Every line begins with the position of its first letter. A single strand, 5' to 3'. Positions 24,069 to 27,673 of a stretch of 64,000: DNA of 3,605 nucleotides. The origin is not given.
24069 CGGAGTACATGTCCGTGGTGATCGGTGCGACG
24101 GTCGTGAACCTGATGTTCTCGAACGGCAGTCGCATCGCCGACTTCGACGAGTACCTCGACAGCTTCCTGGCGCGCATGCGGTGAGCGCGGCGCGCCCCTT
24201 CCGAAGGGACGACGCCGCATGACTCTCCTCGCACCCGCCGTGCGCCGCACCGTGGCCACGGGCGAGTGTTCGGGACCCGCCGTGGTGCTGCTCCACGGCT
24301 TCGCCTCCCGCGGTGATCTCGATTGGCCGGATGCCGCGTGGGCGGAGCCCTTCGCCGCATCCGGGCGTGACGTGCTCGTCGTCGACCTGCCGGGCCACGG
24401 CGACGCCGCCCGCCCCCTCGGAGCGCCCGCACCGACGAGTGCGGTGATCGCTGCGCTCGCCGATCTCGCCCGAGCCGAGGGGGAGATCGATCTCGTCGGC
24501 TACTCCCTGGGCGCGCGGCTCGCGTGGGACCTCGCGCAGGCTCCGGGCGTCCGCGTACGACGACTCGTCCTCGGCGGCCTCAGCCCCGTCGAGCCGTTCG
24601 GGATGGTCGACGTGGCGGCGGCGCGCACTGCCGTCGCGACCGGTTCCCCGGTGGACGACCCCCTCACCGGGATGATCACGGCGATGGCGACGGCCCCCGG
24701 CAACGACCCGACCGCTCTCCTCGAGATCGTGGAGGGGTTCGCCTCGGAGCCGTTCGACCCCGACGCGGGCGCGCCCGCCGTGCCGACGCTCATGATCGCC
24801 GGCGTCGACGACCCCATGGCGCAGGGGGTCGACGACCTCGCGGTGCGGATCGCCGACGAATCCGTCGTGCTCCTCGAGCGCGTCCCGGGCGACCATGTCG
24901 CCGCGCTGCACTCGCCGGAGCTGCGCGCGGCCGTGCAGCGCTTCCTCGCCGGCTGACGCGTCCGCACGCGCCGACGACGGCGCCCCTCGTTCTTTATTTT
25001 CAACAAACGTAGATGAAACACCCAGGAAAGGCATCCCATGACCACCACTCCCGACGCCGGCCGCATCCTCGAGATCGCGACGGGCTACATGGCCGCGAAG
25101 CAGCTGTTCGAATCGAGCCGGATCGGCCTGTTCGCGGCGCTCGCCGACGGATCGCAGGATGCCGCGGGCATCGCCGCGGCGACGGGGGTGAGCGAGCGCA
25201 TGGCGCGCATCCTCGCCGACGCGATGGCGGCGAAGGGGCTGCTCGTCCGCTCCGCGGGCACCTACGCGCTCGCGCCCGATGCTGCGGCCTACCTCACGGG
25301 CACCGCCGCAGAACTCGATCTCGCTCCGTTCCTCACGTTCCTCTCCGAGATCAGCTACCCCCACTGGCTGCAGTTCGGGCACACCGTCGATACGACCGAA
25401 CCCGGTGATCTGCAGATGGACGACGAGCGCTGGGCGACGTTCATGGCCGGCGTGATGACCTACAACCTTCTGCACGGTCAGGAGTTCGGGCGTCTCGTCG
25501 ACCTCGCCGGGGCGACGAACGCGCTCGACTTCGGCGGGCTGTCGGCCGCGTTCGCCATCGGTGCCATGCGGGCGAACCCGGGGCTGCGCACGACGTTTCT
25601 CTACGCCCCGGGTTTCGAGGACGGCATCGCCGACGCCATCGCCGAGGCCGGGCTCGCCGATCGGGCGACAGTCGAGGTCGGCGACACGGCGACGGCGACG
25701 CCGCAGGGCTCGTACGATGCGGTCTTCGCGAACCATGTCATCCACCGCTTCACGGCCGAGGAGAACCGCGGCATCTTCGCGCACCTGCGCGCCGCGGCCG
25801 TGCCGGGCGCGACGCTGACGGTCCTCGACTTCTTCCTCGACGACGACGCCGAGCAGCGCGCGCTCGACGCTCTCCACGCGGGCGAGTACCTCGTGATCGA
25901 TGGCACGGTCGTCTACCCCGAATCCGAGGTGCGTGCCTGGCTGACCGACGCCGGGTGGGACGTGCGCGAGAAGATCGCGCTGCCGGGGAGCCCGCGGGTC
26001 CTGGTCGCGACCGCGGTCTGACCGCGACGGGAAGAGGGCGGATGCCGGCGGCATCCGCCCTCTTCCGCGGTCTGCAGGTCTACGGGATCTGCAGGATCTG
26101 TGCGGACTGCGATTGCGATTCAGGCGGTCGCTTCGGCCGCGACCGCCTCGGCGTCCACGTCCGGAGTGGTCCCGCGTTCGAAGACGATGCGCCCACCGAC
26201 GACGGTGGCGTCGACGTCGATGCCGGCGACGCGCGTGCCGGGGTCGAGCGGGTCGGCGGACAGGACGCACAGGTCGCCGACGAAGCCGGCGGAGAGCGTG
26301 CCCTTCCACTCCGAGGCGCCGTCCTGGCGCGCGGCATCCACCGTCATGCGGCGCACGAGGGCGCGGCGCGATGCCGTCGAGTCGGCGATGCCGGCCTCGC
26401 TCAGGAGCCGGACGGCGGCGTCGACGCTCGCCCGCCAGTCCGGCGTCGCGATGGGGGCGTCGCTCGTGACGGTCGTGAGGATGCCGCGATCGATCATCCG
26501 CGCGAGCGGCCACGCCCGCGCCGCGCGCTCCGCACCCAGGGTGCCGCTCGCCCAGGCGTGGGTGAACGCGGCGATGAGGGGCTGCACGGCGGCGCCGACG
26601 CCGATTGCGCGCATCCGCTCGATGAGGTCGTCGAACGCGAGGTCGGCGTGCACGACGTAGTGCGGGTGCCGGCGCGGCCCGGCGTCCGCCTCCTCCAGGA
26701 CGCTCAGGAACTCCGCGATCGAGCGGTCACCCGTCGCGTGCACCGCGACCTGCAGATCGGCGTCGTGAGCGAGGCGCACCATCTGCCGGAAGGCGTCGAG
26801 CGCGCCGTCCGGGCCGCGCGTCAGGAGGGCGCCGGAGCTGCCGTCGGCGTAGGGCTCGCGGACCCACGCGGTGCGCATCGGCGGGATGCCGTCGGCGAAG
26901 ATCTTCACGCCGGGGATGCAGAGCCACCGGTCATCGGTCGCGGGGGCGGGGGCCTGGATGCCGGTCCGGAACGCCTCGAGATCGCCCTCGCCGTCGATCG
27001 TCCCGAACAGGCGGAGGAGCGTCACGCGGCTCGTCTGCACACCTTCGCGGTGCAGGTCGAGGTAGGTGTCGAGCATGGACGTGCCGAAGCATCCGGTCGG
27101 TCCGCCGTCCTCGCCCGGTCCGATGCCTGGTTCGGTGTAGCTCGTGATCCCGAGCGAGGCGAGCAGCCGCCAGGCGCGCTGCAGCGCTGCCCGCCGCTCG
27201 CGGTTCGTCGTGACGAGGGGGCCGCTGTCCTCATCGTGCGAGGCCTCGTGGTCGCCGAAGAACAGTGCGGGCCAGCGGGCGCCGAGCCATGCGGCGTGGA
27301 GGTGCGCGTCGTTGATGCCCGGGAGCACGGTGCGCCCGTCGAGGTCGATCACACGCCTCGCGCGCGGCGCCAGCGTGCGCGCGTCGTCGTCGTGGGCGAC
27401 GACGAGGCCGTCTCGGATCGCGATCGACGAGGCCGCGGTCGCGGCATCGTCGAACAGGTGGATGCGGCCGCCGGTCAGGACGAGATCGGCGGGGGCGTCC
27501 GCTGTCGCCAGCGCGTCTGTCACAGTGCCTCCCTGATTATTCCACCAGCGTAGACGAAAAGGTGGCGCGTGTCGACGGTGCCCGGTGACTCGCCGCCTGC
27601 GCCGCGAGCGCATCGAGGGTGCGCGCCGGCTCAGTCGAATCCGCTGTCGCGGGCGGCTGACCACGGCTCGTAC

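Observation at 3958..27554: Recurrent dyad (T-tract)-TCnAC-N4-GTnGA-(A-tract) at seven promoter-proximal sites: candidate regulon of two paralogous TetR repressors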

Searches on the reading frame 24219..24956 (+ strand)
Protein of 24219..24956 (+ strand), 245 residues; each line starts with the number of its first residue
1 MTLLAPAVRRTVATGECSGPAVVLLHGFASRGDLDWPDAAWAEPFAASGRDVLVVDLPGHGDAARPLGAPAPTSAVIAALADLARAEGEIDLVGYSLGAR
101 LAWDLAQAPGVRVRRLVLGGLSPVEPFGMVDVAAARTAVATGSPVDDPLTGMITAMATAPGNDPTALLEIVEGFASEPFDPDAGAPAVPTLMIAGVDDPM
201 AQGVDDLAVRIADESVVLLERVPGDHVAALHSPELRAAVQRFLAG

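Call 10: search_protein_families(library=pfam, proteins=[window:24219-24956:+])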
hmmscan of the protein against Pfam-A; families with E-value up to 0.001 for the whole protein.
window:24219-24956:+ (245 aa): 3 families
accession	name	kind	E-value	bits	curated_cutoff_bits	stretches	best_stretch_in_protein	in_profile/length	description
PF00561.26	Abhydrolase_1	-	2e-13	51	25.8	1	20-121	1-102/245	alpha/beta hydrolase fold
PF12697.13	Abhydrolase_6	-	3.1e-12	48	26.3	1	22-235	1-213/217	Alpha/beta hydrolase family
PF12146.15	Hydrolase_4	-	0.0004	20.2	27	0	21-118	6-106/239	Serine aminopeptidase, S33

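Call 22: search_protein_families(library=ncbifam, proteins=[window:24219-24956:+], max_evalue=0.00001)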
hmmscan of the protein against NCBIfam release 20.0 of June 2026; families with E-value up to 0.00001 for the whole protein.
window:24219-24956:+ (245 aa): 8 families
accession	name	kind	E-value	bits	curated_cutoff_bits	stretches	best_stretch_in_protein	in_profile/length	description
NF011457.0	PRK14875.1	equivalog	2.7e-13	49.7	307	1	12-118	125-228/372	acetoin dehydrogenase dihydrolipoyllysine-residue acetyltransferase subunit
TIGR03695.1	menH_SHCHC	equivalog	1.6e-12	47.4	208.55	1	19-122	2-105/252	2-succinyl-6-hydroxy-2,4-cyclohexadiene-1-carboxylate synthase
NF008340.0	PRK11126.1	equivalog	5.5e-09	35.6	261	1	14-117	9-108/255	2-succinyl-6-hydroxy-2,4-cyclohexadiene-1-carboxylate synthase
NF051488.1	bifunc_PcaDC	exception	1.8e-08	33.9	390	1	46-234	33-240/375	bifunctional 3-oxoadipate enol-lactonase/4-carboxymuconolactone decarboxylase PcaDC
TIGR01738.1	bioH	equivalog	7e-08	32.4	206.95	1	20-119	5-96/245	pimeloyl-ACP methyl ester esterase BioH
TIGR02427.1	protocat_pcaD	equivalog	1.4e-07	31.2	255.85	0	51-119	41-110/251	3-oxoadipate enol-lactonase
TIGR03056.1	bchO_mg_che_rel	equivalog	2.4e-07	30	172.55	1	13-117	22-124/278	alpha/beta fold hydrolase BchO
NF045632.1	hydroxlase_HsaD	equivalog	7.1e-06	25.2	400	1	14-120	29-136/290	4,5:9,10-diseco-3-hydroxy-5,9,17-trioxoandrosta-1(10),2-diene-4-oate hydrolase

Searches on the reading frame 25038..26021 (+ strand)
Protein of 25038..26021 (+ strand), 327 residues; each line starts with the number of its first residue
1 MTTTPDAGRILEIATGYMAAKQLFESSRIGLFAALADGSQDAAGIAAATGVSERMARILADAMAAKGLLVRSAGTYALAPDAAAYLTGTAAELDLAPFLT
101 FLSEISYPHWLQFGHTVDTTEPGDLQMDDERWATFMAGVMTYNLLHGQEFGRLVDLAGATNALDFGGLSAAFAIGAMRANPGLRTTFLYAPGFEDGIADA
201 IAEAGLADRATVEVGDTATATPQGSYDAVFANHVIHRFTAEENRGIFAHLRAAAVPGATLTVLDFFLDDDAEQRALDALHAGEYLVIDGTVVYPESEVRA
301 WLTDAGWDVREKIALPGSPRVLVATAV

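Call 10: search_protein_families(library=pfam, proteins=[window:25038-26021:+])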
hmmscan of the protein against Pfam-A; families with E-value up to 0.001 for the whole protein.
window:25038-26021:+ (327 aa): 4 families
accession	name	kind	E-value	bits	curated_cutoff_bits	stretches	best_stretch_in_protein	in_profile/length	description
PF08100.18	Dimerisation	-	1.5e-08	34.8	25.6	1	5-87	4-92/93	O-methyltransferase dimerisation domain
PF00891.24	Methyltransf_2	-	7e-08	32.5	22.3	1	127-307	31-209/210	O-methyltransferase domain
PF13489.12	Methyltransf_23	-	1.4e-05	25.4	27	1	208-311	64-163/164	Methyltransferase domain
PF08242.18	Methyltransf_12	-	0.00092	20.3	30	0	193-260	32-98/98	Methyltransferase domain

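Call 22: search_protein_families(library=ncbifam, proteins=[window:25038-26021:+], max_evalue=0.00001)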
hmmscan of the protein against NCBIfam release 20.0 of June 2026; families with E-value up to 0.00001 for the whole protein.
window:25038-26021:+ (327 aa): 2 families
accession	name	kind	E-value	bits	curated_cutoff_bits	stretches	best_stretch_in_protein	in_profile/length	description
TIGR02716.1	C20_methyl_CrtF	equivalog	1.5e-08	34.1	276.1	1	28-279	12-268/306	bacteriochlorophyllide d C-20 methyltransferase BchU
NF053543.1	FlxJ_fam_MTase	equivalog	2.3e-06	26.8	560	0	161-271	180-292/352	FlxJ family methyltransferase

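Call 34: search_solved_structures(query=window:25038-26021:+, max_evalue=0.00001)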
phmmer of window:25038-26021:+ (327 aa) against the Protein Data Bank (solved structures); distinct sequences matched with E-value up to 0.00001: 13.
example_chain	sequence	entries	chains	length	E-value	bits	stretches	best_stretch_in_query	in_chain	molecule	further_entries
7wdq_A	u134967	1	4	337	7.3e-20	74.7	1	1-279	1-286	SAM-dependent MTHB methyltransferase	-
7wdw_A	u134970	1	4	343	7.8e-20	74.6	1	1-279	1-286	DSYB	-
8tji_A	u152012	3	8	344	5.7e-19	71.8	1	5-325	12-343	RedM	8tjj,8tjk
4qvg_A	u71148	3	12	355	1.2e-15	60.9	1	10-317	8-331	SibL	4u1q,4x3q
4z2y_A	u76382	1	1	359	3e-15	59.6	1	9-264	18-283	CalO6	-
3gwz_A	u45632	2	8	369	4.2e-14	55.8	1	12-318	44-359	MmcR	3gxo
8h3t_A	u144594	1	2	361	1.2e-13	54.3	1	5-274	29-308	AlpH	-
22ow_A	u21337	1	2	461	9.8e-12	48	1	11-324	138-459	Methyltransferase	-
3mcz_A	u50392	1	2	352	1.3e-10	44.4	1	38-311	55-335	O-methyltransferase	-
6c5b_A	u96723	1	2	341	9.3e-09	38.2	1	5-271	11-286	Methyltransferase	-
2r3s_A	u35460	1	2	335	3e-07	33.3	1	4-317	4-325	uncharacterized protein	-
8rdm_A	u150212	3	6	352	4e-07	32.9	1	21-273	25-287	DtpM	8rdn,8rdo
7clf_A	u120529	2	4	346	3.2e-06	29.9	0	15-296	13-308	Methyltransferase domain-containing protein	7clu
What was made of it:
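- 25038..26021 (+): Methyltransferase-like gene (O-methyltransferase Pfam domains; best solved relatives are DsyB/MTHB S-methyltransferase). Calls 10, 34.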

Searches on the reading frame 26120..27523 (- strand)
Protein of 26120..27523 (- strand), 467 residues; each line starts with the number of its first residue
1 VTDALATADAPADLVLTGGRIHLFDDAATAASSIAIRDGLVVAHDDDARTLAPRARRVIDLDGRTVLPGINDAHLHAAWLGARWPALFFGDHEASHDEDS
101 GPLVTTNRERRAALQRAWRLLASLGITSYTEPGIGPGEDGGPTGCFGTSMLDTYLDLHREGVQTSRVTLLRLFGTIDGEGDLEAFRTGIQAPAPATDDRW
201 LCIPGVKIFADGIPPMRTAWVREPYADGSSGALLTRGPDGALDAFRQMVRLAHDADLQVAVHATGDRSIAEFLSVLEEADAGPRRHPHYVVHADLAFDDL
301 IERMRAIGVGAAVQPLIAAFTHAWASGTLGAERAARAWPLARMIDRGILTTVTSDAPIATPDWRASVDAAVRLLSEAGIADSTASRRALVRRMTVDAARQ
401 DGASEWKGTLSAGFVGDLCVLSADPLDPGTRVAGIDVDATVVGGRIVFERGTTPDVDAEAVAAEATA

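Call 10: search_protein_families(library=pfam, proteins=[window:26120-27523:-])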
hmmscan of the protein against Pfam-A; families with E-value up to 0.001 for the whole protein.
window:26120-27523:- (467 aa): 2 families
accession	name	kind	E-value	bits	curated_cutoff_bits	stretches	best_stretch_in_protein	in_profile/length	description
PF07969.17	Amidohydro_3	-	3.4e-49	169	29.7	2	108-448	155-472/472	Amidohydrolase family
PF01979.26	Amidohydro_1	-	2.9e-06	27.2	25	1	243-447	135-345/345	Amidohydrolase family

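Call 22: search_protein_families(library=ncbifam, proteins=[window:26120-27523:-], max_evalue=0.00001)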
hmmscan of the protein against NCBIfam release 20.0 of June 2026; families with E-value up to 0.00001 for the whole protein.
window:26120-27523:- (467 aa): 5 families
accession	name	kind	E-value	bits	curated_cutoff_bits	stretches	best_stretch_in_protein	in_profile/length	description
TIGR01224.1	hutI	equivalog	1.9e-08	33.5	298.15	0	32-83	4-55/377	imidazolonepropionase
NF051886.1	XaaProDiPepCaul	equivalog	6.6e-08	32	500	0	32-77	19-64/398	Xaa-Pro dipeptidase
NF006056.0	PRK08204.1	subfamily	8.4e-08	31.4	391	0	235-465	193-433/449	hypothetical protein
NF009060.0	PRK12394.1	equivalog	2.9e-07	29.6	442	0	13-81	4-69/381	metallo-dependent hydrolase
NF006689.0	PRK09237.1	equivalog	2.5e-06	26.3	371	0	12-77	3-66/383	amidohydrolase/deacetylase family metallohydrolase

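Call 33: search_solved_structures(query=window:26120-27523:-, max_evalue=1e-10)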
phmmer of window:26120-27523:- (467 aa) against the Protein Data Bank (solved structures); distinct sequences matched with E-value up to 1e-10: 2.
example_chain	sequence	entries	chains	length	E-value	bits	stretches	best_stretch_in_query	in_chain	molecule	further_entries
3icj_A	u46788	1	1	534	3.5e-21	78.9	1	198-433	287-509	uncharacterized metal-dependent hydrolase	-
3igh_X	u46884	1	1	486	4.5e-17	65.4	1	201-426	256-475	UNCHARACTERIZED METAL-DEPENDENT HYDROLASE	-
